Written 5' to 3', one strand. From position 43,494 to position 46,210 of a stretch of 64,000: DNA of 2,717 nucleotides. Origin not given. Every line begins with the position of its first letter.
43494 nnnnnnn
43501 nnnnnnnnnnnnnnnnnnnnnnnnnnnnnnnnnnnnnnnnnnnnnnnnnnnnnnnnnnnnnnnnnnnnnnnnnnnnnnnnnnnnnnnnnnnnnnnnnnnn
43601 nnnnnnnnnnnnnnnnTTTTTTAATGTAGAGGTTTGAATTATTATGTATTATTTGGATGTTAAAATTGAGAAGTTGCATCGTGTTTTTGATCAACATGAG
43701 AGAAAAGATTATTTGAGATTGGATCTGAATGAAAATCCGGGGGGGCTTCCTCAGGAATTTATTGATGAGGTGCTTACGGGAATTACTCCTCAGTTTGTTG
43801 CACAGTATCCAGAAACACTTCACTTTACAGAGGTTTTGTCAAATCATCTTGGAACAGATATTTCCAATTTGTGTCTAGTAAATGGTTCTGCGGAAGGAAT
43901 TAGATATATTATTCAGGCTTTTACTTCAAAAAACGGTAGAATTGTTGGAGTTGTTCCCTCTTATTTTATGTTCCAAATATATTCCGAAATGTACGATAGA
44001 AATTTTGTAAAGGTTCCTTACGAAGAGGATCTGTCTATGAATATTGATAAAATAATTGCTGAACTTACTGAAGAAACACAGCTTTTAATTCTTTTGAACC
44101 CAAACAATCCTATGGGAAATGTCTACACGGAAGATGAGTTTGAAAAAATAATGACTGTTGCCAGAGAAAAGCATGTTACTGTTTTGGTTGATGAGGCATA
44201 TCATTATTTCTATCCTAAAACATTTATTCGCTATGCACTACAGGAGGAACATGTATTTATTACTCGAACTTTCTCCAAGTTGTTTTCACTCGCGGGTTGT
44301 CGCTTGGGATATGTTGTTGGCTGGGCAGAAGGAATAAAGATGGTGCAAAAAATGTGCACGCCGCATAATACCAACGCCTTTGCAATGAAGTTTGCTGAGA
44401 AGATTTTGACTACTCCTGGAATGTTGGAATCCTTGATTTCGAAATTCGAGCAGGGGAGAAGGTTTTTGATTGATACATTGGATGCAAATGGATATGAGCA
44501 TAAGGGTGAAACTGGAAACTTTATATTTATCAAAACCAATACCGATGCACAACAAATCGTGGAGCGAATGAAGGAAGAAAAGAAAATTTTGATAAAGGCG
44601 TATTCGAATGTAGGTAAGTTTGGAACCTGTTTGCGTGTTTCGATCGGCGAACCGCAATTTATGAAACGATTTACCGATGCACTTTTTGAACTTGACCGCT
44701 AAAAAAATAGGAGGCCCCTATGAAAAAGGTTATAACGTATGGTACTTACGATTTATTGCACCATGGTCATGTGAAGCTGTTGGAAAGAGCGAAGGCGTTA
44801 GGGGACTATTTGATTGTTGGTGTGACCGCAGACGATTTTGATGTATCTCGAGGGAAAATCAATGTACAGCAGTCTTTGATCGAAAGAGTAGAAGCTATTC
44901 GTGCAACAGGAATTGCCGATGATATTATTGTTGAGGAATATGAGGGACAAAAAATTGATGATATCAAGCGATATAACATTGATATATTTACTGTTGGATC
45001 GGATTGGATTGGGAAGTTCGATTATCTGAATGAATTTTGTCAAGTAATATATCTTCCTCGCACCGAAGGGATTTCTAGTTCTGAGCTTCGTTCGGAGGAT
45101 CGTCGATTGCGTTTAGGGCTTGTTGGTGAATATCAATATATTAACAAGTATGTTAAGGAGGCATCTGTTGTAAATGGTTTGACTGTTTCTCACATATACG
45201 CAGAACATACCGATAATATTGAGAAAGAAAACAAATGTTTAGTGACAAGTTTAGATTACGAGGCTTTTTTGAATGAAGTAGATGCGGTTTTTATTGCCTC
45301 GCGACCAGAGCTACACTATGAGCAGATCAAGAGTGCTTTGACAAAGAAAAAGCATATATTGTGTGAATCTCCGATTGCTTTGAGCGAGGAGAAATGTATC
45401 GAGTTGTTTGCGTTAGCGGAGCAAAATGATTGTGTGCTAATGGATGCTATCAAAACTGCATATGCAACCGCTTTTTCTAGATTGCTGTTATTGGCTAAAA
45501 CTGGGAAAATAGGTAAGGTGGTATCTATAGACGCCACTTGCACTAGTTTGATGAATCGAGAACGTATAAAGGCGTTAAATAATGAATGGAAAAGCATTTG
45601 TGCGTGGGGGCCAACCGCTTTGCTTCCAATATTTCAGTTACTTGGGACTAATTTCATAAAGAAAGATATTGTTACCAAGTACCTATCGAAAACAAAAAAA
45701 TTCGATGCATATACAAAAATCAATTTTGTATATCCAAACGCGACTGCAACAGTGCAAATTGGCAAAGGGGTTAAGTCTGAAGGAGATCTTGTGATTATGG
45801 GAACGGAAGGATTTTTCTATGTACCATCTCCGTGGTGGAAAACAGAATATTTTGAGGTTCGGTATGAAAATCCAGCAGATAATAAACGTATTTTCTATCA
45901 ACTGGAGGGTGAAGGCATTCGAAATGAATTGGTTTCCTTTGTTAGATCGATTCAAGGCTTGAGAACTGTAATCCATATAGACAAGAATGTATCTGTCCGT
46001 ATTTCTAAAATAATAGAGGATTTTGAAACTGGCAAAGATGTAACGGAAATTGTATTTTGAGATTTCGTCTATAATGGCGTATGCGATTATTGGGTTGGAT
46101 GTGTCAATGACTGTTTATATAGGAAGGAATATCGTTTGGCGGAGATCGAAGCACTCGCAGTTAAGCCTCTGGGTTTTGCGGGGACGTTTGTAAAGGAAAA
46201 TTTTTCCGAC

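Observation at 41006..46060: Block of TagF-like, LicD, GNAT, HisC/CobD-like and a TagD-oxidoreductase fusion: candidate pathway for a CDP-activated amino-polyol phosphate decoration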

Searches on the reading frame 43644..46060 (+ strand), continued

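Call 80: search_protein_families(library=pfam, proteins=[L173:619-5958:+, L137:7325-8350:+], max_evalue=0.001)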
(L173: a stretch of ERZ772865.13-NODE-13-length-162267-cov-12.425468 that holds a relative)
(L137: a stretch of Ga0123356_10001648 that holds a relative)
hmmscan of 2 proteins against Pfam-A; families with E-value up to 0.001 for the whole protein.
L173:619-5958:+ (1780 aa): 1 family
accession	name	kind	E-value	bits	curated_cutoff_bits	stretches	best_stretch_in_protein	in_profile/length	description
PF04991.19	LicD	-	1.6e-35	123.7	22.6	1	43-271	1-227/227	LicD family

L137:7325-8350:+ (342 aa): 3 families
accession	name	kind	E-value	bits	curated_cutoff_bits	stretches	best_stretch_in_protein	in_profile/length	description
PF00535.33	Glycos_transf_2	-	1e-34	120.4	23.3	1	11-138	1-130/168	Glycosyl transferase family 2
PF10111.15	Glyco_tranf_2_2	-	1.2e-15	58.2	27.3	1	11-109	1-104/276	Glycosyltransferase like family 2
PF13641.12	Glyco_tranf_2_3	-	8.9e-11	42.7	27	1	10-128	3-128/230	Glycosyltransferase like family 2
